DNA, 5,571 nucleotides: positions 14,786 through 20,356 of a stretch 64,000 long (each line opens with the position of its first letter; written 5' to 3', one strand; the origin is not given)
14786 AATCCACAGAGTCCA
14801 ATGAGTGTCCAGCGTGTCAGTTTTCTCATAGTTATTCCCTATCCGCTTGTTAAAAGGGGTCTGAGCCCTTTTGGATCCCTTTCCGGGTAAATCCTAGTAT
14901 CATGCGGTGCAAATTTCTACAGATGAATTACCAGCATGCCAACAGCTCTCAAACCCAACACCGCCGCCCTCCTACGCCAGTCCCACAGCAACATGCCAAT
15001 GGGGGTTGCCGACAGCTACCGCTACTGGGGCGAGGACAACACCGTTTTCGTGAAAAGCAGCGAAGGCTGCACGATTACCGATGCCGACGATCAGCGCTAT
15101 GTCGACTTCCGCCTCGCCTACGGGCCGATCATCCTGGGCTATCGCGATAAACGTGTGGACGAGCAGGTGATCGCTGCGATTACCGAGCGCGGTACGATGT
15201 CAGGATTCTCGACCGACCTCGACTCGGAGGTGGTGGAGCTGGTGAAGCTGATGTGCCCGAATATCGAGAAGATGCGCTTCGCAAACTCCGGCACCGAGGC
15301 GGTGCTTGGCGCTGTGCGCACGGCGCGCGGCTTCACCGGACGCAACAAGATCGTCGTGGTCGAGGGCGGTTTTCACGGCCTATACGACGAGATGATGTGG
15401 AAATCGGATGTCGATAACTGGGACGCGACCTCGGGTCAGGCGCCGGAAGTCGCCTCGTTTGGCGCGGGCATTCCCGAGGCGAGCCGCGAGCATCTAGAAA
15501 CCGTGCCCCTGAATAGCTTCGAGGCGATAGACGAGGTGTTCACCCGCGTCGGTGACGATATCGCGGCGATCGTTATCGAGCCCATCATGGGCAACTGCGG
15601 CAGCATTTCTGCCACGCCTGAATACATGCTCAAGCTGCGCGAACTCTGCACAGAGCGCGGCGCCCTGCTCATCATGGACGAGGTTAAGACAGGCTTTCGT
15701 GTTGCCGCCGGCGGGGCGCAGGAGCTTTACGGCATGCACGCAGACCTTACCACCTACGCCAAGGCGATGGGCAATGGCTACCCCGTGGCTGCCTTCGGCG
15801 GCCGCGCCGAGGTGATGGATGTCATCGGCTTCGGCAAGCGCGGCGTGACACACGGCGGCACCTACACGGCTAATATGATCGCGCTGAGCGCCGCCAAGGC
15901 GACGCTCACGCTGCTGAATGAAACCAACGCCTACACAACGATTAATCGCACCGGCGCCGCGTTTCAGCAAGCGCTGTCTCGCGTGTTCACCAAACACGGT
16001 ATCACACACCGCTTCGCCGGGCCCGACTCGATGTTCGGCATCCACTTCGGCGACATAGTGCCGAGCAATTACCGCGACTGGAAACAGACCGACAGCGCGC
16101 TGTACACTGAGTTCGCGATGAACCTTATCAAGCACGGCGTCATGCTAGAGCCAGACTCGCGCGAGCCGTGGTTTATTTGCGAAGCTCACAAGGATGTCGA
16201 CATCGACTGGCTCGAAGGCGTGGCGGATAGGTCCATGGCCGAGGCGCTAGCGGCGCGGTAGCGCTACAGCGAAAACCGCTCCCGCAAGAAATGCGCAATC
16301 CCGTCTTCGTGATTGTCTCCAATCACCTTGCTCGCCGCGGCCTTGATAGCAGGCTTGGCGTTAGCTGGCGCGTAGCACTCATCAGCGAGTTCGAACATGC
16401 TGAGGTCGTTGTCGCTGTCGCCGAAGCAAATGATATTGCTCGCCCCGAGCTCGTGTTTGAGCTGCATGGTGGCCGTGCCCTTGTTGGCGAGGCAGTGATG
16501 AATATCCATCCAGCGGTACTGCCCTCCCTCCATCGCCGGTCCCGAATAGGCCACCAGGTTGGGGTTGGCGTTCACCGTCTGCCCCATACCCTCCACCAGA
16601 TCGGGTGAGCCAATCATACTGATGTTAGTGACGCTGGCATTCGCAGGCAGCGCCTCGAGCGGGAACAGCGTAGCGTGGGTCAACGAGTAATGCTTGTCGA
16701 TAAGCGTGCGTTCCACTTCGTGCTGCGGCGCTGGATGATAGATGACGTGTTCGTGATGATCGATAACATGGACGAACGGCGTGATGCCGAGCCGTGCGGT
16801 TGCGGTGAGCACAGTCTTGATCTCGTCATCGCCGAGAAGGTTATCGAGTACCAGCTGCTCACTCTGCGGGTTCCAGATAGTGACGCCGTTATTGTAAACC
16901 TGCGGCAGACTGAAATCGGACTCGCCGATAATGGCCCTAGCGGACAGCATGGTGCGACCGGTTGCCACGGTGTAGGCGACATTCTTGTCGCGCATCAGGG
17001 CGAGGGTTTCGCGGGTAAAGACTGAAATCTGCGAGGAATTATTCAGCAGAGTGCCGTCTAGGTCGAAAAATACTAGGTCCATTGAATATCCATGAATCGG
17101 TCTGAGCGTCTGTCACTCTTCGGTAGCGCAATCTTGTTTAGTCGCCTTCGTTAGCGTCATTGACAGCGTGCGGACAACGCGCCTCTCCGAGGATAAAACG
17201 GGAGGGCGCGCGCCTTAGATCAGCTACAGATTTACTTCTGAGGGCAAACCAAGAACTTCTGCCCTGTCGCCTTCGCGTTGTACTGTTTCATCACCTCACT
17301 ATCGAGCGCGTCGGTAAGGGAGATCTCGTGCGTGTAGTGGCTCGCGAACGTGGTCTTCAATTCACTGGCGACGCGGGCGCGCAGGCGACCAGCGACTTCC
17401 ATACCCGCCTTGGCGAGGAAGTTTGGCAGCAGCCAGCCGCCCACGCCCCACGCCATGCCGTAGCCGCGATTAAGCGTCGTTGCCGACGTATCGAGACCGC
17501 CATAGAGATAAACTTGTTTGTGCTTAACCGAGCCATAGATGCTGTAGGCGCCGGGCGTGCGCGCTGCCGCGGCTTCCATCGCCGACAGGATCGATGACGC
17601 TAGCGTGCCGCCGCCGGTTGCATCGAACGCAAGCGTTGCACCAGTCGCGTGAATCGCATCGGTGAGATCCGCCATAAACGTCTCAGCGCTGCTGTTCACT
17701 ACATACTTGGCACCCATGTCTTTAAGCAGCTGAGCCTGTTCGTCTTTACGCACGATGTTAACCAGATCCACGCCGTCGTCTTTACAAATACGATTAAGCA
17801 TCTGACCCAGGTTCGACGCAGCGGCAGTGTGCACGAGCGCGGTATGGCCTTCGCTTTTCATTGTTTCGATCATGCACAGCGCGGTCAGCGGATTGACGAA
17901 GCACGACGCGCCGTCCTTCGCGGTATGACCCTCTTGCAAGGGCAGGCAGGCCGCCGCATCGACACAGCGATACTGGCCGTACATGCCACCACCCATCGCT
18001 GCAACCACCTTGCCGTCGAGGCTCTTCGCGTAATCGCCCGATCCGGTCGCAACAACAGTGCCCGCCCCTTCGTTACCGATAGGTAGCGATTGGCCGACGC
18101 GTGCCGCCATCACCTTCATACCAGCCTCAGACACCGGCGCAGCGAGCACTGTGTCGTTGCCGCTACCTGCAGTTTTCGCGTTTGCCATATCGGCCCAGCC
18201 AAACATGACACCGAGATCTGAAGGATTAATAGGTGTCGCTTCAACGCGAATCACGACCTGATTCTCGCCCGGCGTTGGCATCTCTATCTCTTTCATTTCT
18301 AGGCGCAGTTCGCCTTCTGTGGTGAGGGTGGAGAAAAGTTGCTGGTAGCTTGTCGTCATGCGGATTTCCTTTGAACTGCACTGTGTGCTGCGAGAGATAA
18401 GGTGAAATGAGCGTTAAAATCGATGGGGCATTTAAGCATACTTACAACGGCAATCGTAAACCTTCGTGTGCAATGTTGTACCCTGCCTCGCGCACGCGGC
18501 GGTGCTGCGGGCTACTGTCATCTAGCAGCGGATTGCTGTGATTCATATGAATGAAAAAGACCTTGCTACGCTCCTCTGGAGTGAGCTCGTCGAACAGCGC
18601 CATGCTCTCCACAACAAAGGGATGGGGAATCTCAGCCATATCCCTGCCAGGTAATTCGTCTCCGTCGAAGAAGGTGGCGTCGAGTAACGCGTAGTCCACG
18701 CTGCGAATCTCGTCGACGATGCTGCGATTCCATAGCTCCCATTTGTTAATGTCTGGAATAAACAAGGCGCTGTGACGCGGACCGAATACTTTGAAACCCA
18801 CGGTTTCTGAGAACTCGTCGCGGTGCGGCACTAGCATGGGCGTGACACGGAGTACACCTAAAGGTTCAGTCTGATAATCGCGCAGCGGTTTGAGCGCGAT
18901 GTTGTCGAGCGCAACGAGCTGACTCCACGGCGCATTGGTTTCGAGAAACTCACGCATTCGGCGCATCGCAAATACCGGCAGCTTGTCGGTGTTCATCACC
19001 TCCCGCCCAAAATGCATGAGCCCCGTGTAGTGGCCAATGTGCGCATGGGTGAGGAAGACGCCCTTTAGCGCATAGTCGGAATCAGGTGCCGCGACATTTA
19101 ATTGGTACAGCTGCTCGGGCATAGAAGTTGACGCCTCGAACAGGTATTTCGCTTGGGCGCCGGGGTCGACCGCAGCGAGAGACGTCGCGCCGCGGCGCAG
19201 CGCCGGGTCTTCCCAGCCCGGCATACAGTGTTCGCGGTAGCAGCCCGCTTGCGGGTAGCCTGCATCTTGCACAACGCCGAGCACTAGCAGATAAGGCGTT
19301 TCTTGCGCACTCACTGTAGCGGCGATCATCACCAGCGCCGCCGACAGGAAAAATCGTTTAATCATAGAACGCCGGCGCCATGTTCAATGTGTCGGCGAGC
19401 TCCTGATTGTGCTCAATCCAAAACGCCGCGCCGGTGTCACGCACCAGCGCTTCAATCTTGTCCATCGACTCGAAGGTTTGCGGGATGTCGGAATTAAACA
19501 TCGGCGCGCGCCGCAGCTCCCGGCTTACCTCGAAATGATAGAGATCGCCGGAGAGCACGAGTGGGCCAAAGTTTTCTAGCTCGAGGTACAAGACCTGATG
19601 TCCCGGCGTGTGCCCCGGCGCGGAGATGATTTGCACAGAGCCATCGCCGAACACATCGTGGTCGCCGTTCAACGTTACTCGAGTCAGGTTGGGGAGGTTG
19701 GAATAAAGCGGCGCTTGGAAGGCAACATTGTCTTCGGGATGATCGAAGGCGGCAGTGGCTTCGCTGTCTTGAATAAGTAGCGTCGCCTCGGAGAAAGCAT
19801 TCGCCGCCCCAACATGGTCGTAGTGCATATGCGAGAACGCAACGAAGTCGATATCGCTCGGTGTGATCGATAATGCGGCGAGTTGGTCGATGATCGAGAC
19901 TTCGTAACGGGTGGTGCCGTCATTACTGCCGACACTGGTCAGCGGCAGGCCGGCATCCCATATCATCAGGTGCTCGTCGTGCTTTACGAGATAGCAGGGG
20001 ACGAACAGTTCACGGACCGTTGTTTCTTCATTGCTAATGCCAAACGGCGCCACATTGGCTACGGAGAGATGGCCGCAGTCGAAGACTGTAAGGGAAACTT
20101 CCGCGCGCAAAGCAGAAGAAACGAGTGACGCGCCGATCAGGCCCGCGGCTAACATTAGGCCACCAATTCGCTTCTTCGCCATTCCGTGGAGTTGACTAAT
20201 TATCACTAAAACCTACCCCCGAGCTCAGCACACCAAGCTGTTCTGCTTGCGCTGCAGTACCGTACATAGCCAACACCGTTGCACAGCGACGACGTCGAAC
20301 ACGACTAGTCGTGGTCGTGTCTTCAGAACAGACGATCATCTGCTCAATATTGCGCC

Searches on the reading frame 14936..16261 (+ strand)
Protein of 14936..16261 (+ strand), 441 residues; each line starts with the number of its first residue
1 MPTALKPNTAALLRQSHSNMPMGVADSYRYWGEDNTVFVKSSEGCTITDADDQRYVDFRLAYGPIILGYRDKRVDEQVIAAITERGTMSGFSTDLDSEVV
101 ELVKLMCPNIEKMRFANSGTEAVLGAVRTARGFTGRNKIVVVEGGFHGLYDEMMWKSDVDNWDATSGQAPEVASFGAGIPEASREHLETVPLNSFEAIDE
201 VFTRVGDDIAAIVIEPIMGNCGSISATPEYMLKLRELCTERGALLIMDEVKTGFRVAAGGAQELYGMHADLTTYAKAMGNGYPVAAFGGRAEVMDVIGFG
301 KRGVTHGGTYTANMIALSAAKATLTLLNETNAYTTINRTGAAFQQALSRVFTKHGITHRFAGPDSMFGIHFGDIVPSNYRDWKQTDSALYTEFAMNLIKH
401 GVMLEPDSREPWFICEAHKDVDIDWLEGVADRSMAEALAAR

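Call 78: search_protein_families(library=pfam, proteins=[window:14936-16261:+], max_evalue=0.000001)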
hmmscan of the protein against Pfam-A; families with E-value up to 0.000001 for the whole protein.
window:14936-16261:+ (441 aa): 1 family
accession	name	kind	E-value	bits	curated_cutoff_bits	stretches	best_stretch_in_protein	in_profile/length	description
PF00202.27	Aminotran_3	-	2.9e-68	230.8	30.5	1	35-405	8-372/403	Aminotransferase class-III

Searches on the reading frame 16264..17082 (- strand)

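Call 78: search_protein_families(library=pfam, proteins=[window:16264-17082:-], max_evalue=0.000001)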
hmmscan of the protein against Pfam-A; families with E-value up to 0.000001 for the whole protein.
window:16264-17082:- (272 aa): 3 families
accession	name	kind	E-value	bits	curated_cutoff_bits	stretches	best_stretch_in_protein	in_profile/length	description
PF08282.18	Hydrolase_3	-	2.3e-41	142.7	20.9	1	4-266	1-255/255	haloacid dehalogenase-like hydrolase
PF05116.19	S6PP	-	8e-09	35.9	20.3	0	3-63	4-64/247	Sucrose-6F-phosphate phosphohydrolase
PF12710.13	HAD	-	1.7e-07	32.3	27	0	4-116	1-130/189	haloacid dehalogenase-like hydrolase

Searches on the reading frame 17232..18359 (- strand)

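Call 79: search_protein_families(library=pfam, proteins=[window:17232-18359:-], max_evalue=0.000001)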
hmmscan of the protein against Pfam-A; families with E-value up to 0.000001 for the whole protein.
window:17232-18359:- (375 aa): 1 family
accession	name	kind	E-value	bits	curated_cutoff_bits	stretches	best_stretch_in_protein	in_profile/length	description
PF00107.32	ADH_zinc_N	-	2.2e-09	37.8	31.8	1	184-260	2-79/129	Zinc-binding dehydrogenase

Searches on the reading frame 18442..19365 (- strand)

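Call 7: search_protein_families(library=pfam, proteins=[window:18442-19365:-], max_evalue=0.00001)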
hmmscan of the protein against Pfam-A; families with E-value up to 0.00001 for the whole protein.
window:18442-19365:- (307 aa): 1 family
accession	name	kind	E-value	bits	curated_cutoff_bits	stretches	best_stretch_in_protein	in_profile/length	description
PF12706.13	Lactamase_B_2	-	1.3e-18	67.8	27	1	74-274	3-200/200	Beta-lactamase superfamily domain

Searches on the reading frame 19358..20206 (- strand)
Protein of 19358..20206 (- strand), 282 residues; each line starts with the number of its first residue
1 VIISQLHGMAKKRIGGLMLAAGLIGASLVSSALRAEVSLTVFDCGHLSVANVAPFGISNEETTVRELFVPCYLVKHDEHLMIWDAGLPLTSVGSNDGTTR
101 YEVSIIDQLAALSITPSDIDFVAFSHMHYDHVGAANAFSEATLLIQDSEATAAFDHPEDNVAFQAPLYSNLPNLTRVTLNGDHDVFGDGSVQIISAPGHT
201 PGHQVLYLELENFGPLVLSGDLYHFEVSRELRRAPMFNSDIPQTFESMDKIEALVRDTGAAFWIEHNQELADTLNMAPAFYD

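Call 7: search_protein_families(library=pfam, proteins=[window:19358-20206:-], max_evalue=0.00001)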
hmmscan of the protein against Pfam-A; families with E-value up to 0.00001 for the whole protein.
window:19358-20206:- (282 aa): 1 family
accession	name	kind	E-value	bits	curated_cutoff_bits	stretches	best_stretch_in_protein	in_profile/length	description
PF00753.33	Lactamase_B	-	2.4e-17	64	22.7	1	66-254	3-187/196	Metallo-beta-lactamase superfamily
